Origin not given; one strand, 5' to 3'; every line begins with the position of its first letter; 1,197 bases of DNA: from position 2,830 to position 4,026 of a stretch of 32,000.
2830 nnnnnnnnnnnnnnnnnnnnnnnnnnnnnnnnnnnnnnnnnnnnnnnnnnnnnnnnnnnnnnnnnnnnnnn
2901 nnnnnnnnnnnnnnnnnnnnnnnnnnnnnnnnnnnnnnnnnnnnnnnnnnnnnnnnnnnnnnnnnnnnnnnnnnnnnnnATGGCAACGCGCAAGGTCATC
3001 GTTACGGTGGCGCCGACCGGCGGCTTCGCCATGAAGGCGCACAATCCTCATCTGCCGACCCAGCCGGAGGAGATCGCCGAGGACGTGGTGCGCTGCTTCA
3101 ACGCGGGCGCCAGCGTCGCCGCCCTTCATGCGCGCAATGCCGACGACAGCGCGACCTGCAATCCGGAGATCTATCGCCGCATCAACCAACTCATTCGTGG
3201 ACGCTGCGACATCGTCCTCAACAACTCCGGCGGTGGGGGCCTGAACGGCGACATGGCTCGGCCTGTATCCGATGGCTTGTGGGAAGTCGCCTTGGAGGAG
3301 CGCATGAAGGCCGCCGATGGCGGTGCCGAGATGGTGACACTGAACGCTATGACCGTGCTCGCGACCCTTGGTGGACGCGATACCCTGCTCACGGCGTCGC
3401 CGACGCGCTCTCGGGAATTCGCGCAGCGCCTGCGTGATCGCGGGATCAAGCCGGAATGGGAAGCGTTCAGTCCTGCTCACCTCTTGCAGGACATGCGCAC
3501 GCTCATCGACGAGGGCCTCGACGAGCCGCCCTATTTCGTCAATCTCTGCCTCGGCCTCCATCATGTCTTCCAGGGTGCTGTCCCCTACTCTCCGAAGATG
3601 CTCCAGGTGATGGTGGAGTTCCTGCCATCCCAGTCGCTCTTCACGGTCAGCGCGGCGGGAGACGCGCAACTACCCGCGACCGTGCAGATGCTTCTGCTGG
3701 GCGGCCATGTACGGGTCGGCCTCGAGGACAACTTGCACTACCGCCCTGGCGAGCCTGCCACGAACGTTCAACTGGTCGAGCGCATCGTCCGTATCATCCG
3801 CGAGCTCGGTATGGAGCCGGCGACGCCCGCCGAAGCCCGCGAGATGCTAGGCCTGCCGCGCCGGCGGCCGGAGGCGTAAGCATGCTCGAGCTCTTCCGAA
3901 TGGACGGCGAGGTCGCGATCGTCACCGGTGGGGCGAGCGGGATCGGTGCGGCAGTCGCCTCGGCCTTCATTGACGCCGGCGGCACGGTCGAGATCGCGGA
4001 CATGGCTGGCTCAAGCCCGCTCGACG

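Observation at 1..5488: Uncharacterised SDR / BKACE / DhaK-DhaL kinase / BKACE / SDR / FAH operon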

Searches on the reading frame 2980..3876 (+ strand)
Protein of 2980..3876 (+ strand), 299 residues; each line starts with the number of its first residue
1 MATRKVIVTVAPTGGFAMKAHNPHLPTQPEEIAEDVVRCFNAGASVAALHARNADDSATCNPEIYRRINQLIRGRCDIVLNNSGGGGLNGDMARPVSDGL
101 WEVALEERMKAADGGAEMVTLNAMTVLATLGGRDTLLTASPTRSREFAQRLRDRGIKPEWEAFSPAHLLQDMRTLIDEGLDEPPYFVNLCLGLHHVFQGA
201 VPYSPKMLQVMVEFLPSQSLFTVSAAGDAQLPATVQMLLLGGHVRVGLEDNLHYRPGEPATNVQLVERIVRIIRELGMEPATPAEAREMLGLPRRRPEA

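Call 5: search_protein_families(library=pfam, proteins=[window:2980-3876:+])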
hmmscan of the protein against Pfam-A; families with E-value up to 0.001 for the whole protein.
window:2980-3876:+ (299 aa): 1 family
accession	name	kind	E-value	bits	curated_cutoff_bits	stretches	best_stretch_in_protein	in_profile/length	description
PF05853.18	BKACE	-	6.8e-78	262.2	24.8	1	5-292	1-274/274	beta-keto acid cleavage enzyme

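Call 6: search_protein_families(library=ncbifam, proteins=[window:2980-3876:+])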
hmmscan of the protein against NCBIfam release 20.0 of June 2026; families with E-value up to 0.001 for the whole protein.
window:2980-3876:+ (299 aa): 4 families
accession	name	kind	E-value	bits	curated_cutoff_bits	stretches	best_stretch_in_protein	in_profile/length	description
NF052387.1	Lys_ferment_KCE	equivalog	3.5e-62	210.2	382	1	5-292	1-267/267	3-keto-5-aminohexanoate cleavage enzyme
NF053538.1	DixhxACActTsKce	equivalog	1.1e-42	146.1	430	2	145-292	155-302/310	3,5-dioxohexanoate:acetyl-CoA acetone transferase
NF053568.1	3OXCoAcCUPNH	equivalog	5e-38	130.9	350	1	4-293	2-273/274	3-oxoadipate:acetyl-CoA acetyltransferase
NF052389.1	Lys_KAL_CLE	exception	2.9e-37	128.4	725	1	4-293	169-437/440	bifunctional 3-aminobutyryl-CoA ammonia lyase/3-keto-5-aminohexanoate cleavage enzyme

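Call 25: search_solved_structures(query=window:2980-3876:+, show_alignments=2, max_evalue=0.00001)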
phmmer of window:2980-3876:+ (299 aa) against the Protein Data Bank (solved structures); distinct sequences matched with E-value up to 0.00001: 13.
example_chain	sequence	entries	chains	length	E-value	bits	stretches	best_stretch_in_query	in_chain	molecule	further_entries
3c6c_A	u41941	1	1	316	1.8e-38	135.7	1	3-294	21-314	3-keto-5-aminohexanoate cleavage enzyme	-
3e02_A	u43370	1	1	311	8.1e-33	117.2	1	3-290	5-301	uncharacterized protein DUF849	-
3lot_A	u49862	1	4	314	1e-31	113.6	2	150-294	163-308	uncharacterized protein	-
2y7d_A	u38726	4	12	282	1.1e-27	100.3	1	6-292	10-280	3-KETO-5-AMINOHEXANOATE CLEAVAGE ENZYME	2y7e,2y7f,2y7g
3e49_A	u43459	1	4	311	1.3e-27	100.1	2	153-293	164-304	uncharacterized protein DUF849 with a TIM barrel fold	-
9zsc_A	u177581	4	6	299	2.5e-27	99.2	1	1-294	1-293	3-keto-5-aminohexanoate cleavage protein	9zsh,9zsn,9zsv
8rio_A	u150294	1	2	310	1.6e-26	96.5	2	151-292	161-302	3-keto-5-aminohexanoate cleavage protein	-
8rip_A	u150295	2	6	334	2.1e-26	96.1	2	151-292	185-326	3-keto-5-aminohexanoate cleavage protein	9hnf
5zmu_A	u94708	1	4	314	1.8e-24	89.8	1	3-292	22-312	Cis-epoxysuccinate hydrolase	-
5zmy_A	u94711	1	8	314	3.9e-24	88.7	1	3-292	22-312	Cis-epoxysuccinate hydrolase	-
3no5_A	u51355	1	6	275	1.4e-21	80.3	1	5-292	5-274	Uncharacterized protein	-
3chv_A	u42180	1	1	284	8.7e-20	74.4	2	3-90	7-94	Prokaryotic domain of unknown function (DUF849) with a TIM barrel fold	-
3fa5_A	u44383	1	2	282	6.3e-18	68.3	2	151-292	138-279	protein of unknown function (DUF849)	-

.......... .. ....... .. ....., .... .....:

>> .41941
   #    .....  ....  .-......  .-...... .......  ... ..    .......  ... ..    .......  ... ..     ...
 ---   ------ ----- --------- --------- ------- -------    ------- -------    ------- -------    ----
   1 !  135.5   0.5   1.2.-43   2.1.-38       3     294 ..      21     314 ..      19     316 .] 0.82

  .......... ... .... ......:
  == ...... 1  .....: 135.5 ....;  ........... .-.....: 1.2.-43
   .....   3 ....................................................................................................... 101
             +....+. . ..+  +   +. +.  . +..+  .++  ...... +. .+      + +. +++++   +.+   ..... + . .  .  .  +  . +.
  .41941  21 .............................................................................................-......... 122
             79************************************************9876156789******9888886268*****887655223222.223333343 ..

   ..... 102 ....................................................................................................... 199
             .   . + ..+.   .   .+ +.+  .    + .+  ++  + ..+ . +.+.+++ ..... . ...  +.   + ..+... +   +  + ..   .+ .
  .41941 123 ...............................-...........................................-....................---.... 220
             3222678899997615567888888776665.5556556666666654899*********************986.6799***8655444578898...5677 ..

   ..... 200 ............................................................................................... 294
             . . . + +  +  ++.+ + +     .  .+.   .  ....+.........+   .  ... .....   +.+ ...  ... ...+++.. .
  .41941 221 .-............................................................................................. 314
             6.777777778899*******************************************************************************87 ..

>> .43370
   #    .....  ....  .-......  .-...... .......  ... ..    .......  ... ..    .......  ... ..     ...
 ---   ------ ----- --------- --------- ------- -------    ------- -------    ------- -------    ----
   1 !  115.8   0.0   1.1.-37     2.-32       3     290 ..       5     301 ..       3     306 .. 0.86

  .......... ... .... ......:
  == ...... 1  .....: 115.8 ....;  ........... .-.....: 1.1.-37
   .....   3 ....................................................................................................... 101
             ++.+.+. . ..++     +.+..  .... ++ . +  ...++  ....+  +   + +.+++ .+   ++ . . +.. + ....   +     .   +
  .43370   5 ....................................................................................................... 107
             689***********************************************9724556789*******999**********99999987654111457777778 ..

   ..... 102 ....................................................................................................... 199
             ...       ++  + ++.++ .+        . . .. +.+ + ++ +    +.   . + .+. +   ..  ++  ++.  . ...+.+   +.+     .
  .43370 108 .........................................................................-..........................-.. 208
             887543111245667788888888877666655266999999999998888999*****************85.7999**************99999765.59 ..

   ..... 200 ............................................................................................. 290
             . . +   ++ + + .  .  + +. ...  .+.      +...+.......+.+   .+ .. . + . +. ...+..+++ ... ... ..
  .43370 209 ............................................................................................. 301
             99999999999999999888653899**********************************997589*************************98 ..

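Call 36: search_solved_structures(query=window:2980-3876:+, show_alignments=5, max_evalue=1e-26)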
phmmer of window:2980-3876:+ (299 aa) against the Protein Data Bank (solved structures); distinct sequences matched with E-value up to 1e-26: 6.
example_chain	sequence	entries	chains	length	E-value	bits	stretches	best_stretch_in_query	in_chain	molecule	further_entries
3c6c_A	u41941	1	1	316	1.8e-38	135.7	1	3-294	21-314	3-keto-5-aminohexanoate cleavage enzyme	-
3e02_A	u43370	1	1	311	8.1e-33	117.2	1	3-290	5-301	uncharacterized protein DUF849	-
3lot_A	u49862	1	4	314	1e-31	113.6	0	150-294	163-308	uncharacterized protein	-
2y7d_A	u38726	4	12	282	1.1e-27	100.3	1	6-292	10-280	3-KETO-5-AMINOHEXANOATE CLEAVAGE ENZYME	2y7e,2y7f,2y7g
3e49_A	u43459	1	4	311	1.3e-27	100.1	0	153-293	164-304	uncharacterized protein DUF849 with a TIM barrel fold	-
9zsc_A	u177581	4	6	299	2.5e-27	99.2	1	1-294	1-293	3-keto-5-aminohexanoate cleavage protein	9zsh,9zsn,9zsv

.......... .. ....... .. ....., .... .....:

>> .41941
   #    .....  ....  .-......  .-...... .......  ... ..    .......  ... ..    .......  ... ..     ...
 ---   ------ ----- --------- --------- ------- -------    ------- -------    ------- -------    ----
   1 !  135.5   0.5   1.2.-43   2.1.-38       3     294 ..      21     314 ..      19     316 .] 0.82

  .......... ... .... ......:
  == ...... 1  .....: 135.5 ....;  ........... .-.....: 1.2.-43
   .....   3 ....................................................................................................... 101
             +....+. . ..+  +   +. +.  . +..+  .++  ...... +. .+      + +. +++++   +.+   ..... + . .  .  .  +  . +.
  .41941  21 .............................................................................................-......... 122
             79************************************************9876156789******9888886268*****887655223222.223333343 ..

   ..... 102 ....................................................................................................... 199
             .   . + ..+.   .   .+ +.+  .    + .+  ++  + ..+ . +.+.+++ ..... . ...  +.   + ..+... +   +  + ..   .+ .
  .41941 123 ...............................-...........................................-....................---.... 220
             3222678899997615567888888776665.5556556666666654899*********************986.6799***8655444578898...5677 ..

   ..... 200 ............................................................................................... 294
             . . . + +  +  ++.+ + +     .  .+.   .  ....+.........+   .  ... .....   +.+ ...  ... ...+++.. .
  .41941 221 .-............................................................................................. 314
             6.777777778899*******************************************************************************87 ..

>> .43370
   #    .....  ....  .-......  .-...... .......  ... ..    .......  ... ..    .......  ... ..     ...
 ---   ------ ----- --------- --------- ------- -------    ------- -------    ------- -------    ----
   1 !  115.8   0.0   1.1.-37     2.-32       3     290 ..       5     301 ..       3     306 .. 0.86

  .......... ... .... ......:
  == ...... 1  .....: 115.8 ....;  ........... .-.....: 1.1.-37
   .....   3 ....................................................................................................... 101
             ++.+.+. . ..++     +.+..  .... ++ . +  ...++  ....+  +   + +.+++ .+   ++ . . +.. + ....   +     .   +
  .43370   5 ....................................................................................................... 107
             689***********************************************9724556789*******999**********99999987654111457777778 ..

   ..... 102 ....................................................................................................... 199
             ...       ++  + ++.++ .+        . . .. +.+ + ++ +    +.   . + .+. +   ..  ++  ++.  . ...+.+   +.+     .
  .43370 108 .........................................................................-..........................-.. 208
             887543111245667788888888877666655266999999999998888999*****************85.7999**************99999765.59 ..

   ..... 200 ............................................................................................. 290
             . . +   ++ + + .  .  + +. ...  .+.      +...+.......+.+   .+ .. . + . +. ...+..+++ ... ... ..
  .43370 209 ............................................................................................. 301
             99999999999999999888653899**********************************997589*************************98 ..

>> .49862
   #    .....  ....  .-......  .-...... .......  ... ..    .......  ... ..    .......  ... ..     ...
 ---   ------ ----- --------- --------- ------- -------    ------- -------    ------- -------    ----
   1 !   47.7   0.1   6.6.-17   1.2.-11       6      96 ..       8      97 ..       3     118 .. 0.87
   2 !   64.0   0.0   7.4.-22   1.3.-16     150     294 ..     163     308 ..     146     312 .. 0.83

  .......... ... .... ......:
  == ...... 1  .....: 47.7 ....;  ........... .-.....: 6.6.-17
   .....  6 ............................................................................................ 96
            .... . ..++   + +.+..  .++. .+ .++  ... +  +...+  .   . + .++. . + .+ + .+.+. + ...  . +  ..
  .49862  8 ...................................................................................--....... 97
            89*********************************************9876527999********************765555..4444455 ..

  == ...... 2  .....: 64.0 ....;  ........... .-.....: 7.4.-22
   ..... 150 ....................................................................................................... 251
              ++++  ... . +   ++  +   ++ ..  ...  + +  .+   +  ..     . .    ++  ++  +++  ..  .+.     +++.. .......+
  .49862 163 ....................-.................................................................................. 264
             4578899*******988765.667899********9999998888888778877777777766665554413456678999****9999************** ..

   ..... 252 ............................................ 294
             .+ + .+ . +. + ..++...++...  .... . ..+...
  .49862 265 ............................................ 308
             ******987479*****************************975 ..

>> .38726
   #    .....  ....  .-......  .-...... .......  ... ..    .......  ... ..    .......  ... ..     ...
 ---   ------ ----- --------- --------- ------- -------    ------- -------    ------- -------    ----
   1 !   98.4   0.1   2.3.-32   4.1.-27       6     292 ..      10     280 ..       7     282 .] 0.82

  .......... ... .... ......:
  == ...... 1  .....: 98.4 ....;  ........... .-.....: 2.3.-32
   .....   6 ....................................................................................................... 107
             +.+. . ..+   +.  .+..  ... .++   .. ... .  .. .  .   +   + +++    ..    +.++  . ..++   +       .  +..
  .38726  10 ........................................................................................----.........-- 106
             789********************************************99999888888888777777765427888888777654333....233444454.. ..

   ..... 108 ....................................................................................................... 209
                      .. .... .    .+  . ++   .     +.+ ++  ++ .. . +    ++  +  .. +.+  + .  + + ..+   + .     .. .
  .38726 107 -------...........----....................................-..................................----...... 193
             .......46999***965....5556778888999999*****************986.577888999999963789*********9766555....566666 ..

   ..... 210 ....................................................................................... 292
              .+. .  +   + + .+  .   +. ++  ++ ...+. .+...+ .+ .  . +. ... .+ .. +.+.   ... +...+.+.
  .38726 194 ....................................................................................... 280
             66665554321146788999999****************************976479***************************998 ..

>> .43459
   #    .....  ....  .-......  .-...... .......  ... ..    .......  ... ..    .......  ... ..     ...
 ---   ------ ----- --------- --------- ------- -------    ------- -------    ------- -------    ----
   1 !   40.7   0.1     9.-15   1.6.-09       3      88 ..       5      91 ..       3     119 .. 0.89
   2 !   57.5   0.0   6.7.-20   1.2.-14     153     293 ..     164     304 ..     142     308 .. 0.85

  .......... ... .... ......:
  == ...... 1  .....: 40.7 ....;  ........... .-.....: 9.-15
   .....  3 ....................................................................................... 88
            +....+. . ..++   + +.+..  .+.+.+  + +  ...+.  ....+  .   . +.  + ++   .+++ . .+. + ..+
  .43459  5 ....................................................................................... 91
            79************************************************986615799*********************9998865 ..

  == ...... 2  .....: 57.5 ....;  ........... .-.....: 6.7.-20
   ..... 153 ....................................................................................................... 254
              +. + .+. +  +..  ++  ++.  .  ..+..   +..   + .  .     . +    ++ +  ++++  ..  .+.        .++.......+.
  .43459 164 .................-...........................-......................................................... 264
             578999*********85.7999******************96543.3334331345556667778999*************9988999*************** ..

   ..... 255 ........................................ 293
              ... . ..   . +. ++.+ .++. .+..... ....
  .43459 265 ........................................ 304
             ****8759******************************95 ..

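Call 38: find_homologous_proteins(query=window:2980-3876:+, max_evalue=1e-40)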
Query window:2980-3876:+ (299 aa): 2586 proteins with E <= 1e-40 among 8000 candidates; the best 120 are listed.
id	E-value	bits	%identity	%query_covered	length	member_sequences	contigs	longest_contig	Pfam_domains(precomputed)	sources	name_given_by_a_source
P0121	4.2e-197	671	100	100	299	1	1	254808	PF05853.19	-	-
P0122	1.3e-161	555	83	98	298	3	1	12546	PF05853.19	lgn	-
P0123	1.2e-141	489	77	97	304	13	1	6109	PF05853.19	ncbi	-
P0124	9.4e-133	460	67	99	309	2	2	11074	PF05853.19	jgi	jgi:uncharacterized protein (DUF849 family)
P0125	1.7e-131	456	67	98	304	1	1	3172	PF05853.19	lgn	-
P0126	5.8e-130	451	66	100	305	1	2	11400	PF05853.19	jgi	jgi:3-keto-5-aminohexanoate cleavage enzyme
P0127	7.2e-130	451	65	99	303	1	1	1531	PF05853.19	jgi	jgi:uncharacterized protein (DUF849 family)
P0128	1.2e-129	450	66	99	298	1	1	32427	PF05853.19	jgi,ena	jgi:uncharacterized protein (DUF849 family)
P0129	5.8e-129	448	65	99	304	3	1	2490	PF05853.19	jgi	jgi:3-keto-5-aminohexanoate cleavage enzyme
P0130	5.8e-129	448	65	98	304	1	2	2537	PF05853.19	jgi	jgi:3-keto-5-aminohexanoate cleavage enzyme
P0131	1.3e-128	446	66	99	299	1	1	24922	PF05853.19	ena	-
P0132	1.5e-128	446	69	98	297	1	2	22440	PF05853.19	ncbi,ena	-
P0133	8.3e-128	444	67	98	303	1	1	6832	PF05853.19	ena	-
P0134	9.5e-128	444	65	98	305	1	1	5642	PF05853.19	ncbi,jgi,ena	jgi:uncharacterized protein (DUF849 family)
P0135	9.6e-128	444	65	98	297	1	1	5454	PF05853.19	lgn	-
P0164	6.8e-126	437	68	98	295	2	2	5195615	PF05853.19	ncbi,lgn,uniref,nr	ncbi:3-keto-5-aminohexanoate cleavage protein [Amycolatopsis endophytica]|uniref:Uncharacterized pro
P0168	1.1e-125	437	65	99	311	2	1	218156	PF05853.19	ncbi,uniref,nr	ncbi:BKACE family enzyme [Derxia lacustris]|uniref:3-keto-5-aminohexanoate cleavage protein n=1 Tax=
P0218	1.1e-123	430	64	99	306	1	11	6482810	PF05853.19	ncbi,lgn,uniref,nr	ncbi:3-keto-5-aminohexanoate cleavage enzyme [Rhodovastum atsumiense]|uniref:3-keto-5-aminohexanoate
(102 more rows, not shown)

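Call 40: find_encoding_contigs(protein=P0168, flank=8000, max_places=1)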
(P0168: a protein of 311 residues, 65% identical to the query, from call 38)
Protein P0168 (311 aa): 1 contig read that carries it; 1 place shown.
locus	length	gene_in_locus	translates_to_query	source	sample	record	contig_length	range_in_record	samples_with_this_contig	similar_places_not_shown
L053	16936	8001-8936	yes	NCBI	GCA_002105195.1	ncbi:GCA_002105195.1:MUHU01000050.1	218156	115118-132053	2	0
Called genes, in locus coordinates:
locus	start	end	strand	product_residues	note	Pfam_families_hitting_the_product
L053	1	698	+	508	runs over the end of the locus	PF02737:3HCDH_N, PF00725:3HCDH, PF18321:3HCDH_RFF, PF00725:3HCDH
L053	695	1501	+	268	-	PF00378:ECH_1, PF16113:ECH_2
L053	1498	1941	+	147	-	PF01575:MaoC_dehydratas, PF13452:FAS1_DH_region (weak)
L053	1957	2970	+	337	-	PF08240:ADH_N, PF00107:ADH_zinc_N, PF13602:ADH_zinc_N_2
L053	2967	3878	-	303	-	PF01381:HTH_3, PF13443:HTH_26, PF13560:HTH_31, PF01202:SKI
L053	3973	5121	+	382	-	PF13458:Peripla_BP_6, PF01094:ANF_receptor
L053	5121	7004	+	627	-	PF00501:AMP-binding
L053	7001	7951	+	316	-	PF02737:3HCDH_N, PF00725:3HCDH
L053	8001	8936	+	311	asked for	PF05853:BKACE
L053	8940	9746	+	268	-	PF00378:ECH_1, PF16113:ECH_2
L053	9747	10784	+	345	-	PF02653:BPD_transp_2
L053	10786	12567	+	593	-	PF02653:BPD_transp_2, PF00005:ABC_tran, PF13304:AAA_21 (faint), PF12399:BCA_ABC_TP_C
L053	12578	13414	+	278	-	PF00005:ABC_tran, PF13304:AAA_21 (faint)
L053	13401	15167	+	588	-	PF02771:Acyl-CoA_dh_N, PF02770:Acyl-CoA_dh_M, PF00441:Acyl-CoA_dh_1, PF12806:Acyl-CoA_dh_C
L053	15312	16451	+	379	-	PF13609:Porin_4, PF00267:Porin_1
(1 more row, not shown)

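Call 41: find_encoding_contigs(protein=P0164, flank=8000, max_places=1)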
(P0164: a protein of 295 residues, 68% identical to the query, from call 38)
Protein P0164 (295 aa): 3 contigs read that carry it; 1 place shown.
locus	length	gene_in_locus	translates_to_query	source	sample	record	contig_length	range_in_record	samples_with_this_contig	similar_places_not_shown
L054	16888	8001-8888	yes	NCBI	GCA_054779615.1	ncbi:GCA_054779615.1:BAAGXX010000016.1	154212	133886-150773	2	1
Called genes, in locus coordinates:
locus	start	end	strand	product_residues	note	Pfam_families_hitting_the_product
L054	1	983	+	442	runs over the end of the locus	PF00120:Gln-synt_C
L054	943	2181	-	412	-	PF09594:GT87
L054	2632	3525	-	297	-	PF00753:Lactamase_B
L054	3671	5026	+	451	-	PF07690:MFS_1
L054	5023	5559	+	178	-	PF13669:Glyoxalase_4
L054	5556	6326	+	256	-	PF00106:adh_short, PF01370:Epimerase, PF08659:KR, PF23441:SDR, PF13561:adh_short_C2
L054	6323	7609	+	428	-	PF05853:BKACE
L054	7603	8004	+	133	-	-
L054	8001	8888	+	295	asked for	PF05853:BKACE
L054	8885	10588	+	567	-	PF00920:ILVD_EDD_N, PF24877:ILV_EDD_C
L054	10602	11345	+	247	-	PF00106:adh_short, PF08659:KR, PF13561:adh_short_C2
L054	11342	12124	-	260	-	PF09339:HTH_IclR, PF12802:MarR_2, PF25213:HVO_A0261_N (faint), PF13412:HTH_24 (faint), PF01614:IclR_C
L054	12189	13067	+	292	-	PF01118:Semialdhyde_dh (weak), PF09290:AcetDehyd-dimer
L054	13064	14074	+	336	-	PF00682:HMGL-like, PF07836:DmpG_comm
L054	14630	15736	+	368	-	PF05448:AXE1 (faint), PF06500:FrsA-like, PF02129:Peptidase_S15, PF12740:PETase (weak), PF01738:DLH, PF00561:Abhydrolase_1, PF12146:Hydrolase_4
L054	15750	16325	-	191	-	PF00440:TetR_N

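Call 42: find_encoding_contigs(protein=P0218, flank=8000, max_places=1)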
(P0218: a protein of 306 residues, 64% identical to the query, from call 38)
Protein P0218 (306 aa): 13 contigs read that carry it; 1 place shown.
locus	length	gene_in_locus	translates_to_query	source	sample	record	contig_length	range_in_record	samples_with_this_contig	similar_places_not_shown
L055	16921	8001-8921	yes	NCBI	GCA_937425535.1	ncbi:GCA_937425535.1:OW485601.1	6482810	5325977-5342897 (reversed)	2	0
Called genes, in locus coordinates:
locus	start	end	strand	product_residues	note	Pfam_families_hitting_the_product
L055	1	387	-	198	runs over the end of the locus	-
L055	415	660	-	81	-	-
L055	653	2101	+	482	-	PF01212:Beta_elim_lyase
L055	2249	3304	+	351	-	PF13483:Lactamase_B_3, PF00753:Lactamase_B (faint), PF12706:Lactamase_B_2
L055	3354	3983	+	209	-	PF00440:TetR_N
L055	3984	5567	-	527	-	PF00501:AMP-binding, PF13193:AMP-binding_C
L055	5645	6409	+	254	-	PF00378:ECH_1, PF16113:ECH_2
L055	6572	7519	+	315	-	PF02737:3HCDH_N, PF00725:3HCDH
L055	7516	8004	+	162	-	PF19315:MC_hydratase, PF01575:MaoC_dehydratas, PF13452:FAS1_DH_region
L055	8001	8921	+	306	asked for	PF05853:BKACE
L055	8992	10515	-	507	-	PF00501:AMP-binding, PF13193:AMP-binding_C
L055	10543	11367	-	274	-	PF00378:ECH_1, PF16113:ECH_2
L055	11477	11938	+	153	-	PF01047:MarR, PF12802:MarR_2 (weak)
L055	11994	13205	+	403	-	PF07690:MFS_1, PF06779:MFS_4, PF00083:Sugar_tr, PF07690:MFS_1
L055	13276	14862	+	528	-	PF02771:Acyl-CoA_dh_N, PF02770:Acyl-CoA_dh_M, PF00441:Acyl-CoA_dh_1, PF22924:ACOX_C_alpha1 (weak)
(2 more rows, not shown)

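Call 48: search_protein_families(library=ncbifam, proteins=[L054:7603-8001:+], max_evalue=0.01)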
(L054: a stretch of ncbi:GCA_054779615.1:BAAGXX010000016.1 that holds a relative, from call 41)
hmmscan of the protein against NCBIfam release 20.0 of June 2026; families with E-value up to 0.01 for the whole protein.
L054:7603-8001:+ (133 aa): 0 families
